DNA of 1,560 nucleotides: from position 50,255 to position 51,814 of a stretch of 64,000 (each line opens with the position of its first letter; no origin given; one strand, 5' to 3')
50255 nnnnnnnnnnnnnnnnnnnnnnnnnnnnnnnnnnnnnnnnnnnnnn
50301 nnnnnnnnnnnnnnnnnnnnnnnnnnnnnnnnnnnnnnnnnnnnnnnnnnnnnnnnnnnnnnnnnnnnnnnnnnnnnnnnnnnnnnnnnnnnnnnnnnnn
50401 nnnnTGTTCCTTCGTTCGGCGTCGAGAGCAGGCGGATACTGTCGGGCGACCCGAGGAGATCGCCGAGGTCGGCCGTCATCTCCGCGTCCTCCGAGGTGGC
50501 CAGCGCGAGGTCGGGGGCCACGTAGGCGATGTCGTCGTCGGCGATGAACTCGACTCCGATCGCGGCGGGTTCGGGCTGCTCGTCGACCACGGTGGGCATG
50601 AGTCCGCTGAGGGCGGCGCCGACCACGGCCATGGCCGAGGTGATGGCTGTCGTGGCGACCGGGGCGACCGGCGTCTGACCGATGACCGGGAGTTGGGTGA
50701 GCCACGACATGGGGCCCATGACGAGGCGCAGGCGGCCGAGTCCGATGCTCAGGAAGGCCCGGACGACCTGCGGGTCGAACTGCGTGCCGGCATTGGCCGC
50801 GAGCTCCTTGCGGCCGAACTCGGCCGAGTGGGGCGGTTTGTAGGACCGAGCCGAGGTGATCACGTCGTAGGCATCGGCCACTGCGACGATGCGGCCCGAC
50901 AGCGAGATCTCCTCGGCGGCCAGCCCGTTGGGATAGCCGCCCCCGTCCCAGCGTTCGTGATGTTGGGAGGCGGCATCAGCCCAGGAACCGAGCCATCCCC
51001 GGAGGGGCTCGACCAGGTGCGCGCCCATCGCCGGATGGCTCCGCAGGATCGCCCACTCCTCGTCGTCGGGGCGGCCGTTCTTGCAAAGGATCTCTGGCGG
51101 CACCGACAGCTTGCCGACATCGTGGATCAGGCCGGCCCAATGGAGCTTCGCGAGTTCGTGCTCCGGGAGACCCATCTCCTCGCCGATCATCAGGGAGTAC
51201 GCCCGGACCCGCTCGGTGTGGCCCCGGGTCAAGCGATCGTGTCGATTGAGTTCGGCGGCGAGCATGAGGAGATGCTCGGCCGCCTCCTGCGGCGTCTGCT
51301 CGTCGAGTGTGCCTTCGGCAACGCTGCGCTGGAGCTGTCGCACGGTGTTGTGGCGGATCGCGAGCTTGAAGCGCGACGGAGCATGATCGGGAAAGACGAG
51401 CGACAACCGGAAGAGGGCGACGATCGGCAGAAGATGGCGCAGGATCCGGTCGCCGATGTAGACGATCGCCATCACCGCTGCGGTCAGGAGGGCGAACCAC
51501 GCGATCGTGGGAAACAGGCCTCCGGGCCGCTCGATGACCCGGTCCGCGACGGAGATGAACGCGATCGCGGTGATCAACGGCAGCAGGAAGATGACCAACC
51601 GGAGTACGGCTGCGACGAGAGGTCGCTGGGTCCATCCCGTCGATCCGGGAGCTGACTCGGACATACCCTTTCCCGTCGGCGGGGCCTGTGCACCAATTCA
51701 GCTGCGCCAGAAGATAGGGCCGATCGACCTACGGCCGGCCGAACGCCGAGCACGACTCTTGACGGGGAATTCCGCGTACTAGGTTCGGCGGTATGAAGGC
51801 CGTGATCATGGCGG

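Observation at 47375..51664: Giant inside-out signalling protein: cytoplasmic HD-GYP domain sandwiched between TM helices and followed by ~1070 aa of cadherin-like repeats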

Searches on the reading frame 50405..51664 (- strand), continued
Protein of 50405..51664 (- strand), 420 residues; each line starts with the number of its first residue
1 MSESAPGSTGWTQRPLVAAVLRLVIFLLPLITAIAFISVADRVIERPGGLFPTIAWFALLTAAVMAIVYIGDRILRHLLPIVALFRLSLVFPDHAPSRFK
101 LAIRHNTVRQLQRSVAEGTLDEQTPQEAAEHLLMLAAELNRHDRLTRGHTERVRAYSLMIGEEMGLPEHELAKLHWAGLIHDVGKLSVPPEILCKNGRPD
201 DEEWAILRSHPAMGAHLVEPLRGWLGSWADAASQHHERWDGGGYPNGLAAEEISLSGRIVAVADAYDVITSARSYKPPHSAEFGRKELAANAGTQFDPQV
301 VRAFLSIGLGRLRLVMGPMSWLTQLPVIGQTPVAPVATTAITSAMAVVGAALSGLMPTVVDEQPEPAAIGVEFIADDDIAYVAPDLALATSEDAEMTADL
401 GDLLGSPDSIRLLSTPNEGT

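Call 70: fold_search(model_id=the predicted structure, library=pdb)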
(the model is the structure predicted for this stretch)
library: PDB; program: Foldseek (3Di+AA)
matches with E <= 10: 187; with E <= 0.001: 15
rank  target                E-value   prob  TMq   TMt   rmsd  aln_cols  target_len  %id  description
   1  4r8z_B                9.3e-10  1.00  0.41  0.73   3.9       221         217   32  Crystal Structure of PA4781 HD-GYP domain from Pseudomonas aeruginosa at 2.2A resolution showing a bi-metallic Ni ion  (released 2015-03-04)
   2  4r8z_A                1.7e-09  1.00  0.41  0.72   3.3       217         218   31  Crystal Structure of PA4781 HD-GYP domain from Pseudomonas aeruginosa at 2.2A resolution showing a bi-metallic Ni ion  (released 2015-03-04)
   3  4mcw_A                5.3e-09  1.00  0.35  0.39  13.5       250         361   27  Crystal structure of a HD-GYP domain (a cyclic-di-GMP phosphodiesterase) containing a tri-nuclear metal centre (released 2014-02-19)
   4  4mcw_B                7.4e-09  1.00  0.37  0.40  13.4       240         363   29  Crystal structure of a HD-GYP domain (a cyclic-di-GMP phosphodiesterase) containing a tri-nuclear metal centre (released 2014-02-19)
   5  9rbz_A                8.0e-09  1.00  0.40  0.74   4.2       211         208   27  DvhD, HD-GYP domain, c-di-GMP-bound (released 2026-03-04)
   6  9rbz_D                1.1e-08  1.00  0.40  0.74   8.1       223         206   27  DvhD, HD-GYP domain, c-di-GMP-bound (released 2026-03-04)
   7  9rbz_B                1.5e-08  1.00  0.41  0.77   3.8       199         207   28  DvhD, HD-GYP domain, c-di-GMP-bound (released 2026-03-04)
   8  9rbz_C                2.6e-08  1.00  0.41  0.78   3.9       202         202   27  DvhD, HD-GYP domain, c-di-GMP-bound (released 2026-03-04)
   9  9rc0                  4.7e-05  1.00  0.36  0.48   4.6       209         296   23  DvhD, PAS/HD-GYP domains (released 2026-03-04)
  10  3tmb_B                4.7e-05  1.00  0.36  0.45   8.2       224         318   17  Bd1817, a HDG"Y"P protein from Bdellovibrio bacteriovorus (released 2011-10-19)
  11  3tmc_A                5.1e-05  1.00  0.36  0.46   8.3       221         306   17  Bd1817, a HDG"Y"P protein from Bdellovibrio bacteriovorus (released 2011-10-19)
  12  3tm8_B                7.1e-05  1.00  0.36  0.46   8.8       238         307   16  Bd1817, a HDG"Y"P protein from Bdellovibrio bacteriovorus (released 2011-10-19)
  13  3tm8_A                9.2e-05  1.00  0.36  0.46   8.8       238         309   16  Bd1817, a HDG"Y"P protein from Bdellovibrio bacteriovorus (released 2011-10-19)
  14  5z7c                  1.2e-04  1.00  0.36  0.34   6.9       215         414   22  crystal structure of cyclic GMP-AMP specifc phosphodiesterases in V.cholerae (V-cGAP3) (released 2019-01-02)
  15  3tmd                  2.4e-04  1.00  0.33  0.43   9.4       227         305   15  Bd1817, a HDG"Y"P protein from Bdellovibrio bacteriovorus (released 2011-10-19)
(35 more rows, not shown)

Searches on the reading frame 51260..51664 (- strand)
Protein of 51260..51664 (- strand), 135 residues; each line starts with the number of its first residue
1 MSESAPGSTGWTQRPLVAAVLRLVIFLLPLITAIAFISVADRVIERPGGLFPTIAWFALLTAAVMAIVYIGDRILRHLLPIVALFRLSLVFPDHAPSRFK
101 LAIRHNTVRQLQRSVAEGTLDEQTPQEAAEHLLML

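Call 59: find_homologous_proteins(query=window:51260-51664:-, max_evalue=0.00001)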
Query seq(135 aa) (135 aa): 3 proteins with E <= 0.00001 among 81 candidates.
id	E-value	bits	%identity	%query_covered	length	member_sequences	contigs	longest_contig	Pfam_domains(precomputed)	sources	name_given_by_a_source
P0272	1.9e-32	130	66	72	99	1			-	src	-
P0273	1.1e-26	112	47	89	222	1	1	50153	-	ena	-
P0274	8.8e-13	67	61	47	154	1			PF13487.13,PF01966.29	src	-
